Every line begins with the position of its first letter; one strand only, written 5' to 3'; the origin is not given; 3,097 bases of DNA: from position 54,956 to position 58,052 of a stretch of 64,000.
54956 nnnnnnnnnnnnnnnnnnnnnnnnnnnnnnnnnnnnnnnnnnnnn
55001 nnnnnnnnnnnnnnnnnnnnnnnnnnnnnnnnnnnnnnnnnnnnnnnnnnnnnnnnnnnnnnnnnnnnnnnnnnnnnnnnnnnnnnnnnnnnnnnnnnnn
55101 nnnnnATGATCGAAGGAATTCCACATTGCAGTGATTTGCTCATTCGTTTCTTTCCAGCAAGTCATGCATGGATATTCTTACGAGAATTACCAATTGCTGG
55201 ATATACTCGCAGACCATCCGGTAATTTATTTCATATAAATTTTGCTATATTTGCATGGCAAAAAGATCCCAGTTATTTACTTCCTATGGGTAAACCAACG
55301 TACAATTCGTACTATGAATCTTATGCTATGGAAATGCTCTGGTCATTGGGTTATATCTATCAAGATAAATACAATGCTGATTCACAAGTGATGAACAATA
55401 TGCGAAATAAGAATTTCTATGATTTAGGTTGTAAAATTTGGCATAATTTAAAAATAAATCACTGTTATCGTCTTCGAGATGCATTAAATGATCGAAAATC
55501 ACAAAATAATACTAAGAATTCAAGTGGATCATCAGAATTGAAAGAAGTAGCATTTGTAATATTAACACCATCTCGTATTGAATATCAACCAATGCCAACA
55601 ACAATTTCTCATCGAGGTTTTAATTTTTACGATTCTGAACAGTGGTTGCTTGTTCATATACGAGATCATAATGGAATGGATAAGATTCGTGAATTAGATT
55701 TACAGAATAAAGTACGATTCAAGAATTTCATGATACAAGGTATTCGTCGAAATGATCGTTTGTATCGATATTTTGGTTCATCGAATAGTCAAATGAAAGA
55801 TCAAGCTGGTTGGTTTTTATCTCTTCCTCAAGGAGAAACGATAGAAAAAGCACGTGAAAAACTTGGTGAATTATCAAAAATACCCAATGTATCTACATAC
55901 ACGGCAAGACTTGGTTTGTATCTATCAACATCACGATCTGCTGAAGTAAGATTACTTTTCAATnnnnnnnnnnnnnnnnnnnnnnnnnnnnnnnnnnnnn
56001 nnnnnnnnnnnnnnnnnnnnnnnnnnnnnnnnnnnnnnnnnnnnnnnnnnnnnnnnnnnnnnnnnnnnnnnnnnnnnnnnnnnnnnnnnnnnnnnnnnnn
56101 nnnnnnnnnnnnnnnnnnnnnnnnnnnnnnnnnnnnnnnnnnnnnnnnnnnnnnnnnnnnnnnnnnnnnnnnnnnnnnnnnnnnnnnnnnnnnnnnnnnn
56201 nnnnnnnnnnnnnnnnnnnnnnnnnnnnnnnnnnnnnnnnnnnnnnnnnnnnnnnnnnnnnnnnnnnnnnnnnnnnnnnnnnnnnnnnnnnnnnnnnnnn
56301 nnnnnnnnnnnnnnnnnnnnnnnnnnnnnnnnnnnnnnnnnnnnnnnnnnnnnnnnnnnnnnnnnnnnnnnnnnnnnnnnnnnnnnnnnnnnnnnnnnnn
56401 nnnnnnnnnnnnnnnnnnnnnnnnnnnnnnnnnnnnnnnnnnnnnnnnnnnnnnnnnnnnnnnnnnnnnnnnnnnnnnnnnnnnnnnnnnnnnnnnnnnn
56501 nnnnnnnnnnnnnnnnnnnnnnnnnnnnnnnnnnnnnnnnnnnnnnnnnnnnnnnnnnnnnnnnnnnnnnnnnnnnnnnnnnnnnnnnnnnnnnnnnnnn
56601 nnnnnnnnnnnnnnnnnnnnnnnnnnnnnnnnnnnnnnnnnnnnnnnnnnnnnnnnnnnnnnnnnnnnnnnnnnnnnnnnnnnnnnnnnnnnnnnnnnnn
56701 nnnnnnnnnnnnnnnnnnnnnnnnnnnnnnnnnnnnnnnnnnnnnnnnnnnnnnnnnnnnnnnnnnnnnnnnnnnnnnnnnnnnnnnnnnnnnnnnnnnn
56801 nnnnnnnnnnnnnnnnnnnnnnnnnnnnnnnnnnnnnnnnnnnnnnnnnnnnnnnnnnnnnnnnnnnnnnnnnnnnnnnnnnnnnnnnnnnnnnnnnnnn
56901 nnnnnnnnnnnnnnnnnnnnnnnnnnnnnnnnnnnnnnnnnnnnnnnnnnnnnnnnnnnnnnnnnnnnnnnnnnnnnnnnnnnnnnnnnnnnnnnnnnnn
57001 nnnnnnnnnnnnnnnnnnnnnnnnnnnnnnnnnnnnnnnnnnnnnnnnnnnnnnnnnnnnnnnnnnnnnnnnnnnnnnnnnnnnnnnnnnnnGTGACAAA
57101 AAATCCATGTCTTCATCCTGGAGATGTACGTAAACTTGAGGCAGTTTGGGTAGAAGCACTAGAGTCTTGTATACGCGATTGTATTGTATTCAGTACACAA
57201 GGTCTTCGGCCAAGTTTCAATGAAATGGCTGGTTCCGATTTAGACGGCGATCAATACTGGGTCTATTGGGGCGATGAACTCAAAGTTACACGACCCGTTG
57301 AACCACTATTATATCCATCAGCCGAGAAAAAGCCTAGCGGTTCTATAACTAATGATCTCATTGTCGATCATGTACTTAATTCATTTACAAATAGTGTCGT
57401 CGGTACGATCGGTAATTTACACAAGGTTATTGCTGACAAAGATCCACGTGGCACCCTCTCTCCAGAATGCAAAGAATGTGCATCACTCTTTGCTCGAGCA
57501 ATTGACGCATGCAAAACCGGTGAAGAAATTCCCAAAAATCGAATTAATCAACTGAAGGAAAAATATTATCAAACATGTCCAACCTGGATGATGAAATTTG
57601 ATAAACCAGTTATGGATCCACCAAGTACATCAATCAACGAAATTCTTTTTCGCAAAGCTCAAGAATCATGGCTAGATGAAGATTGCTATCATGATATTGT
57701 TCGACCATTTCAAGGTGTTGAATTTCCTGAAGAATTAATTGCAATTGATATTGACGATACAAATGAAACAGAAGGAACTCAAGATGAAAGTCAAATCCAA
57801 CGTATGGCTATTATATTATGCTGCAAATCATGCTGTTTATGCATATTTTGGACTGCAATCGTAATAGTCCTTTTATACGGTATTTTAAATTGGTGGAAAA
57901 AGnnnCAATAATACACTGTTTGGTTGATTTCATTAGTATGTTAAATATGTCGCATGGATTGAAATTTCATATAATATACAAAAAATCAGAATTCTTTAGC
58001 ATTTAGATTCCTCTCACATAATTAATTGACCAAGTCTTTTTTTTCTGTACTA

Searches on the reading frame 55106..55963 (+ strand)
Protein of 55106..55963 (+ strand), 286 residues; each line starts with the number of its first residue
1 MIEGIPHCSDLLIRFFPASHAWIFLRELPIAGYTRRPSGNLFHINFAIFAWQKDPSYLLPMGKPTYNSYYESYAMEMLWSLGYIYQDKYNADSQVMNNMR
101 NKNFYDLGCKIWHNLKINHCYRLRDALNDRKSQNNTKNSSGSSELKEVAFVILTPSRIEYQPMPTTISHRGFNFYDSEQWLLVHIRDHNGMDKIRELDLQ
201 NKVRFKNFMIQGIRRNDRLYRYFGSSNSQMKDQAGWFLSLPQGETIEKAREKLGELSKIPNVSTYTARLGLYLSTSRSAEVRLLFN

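Call 28: search_protein_families(library=pfam, proteins=[window:55106-55963:+], max_evalue=0.001)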
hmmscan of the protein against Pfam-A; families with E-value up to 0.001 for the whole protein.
window:55106-55963:+ (286 aa): 1 family
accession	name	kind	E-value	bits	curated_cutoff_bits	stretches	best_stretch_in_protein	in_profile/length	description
PF05183.17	RdRP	-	1.5e-16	60.7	23.8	1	153-282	1-140/582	RNA dependent RNA polymerase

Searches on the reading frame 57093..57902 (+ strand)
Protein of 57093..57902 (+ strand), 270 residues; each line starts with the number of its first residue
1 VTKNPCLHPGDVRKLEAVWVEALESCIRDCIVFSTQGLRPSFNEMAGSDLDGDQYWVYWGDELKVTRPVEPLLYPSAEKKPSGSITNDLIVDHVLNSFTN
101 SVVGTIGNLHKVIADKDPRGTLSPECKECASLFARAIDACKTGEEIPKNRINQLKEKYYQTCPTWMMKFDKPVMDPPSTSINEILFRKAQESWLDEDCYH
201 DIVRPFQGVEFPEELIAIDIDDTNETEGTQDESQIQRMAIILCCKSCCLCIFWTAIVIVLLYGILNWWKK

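Call 28: search_protein_families(library=pfam, proteins=[window:57093-57902:+], max_evalue=0.001)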
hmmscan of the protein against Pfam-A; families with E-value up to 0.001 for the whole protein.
window:57093-57902:+ (270 aa): 1 family
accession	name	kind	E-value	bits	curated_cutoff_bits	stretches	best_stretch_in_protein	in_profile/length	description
PF05183.17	RdRP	-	7.5e-44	150.8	23.8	1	2-188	389-581/582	RNA dependent RNA polymerase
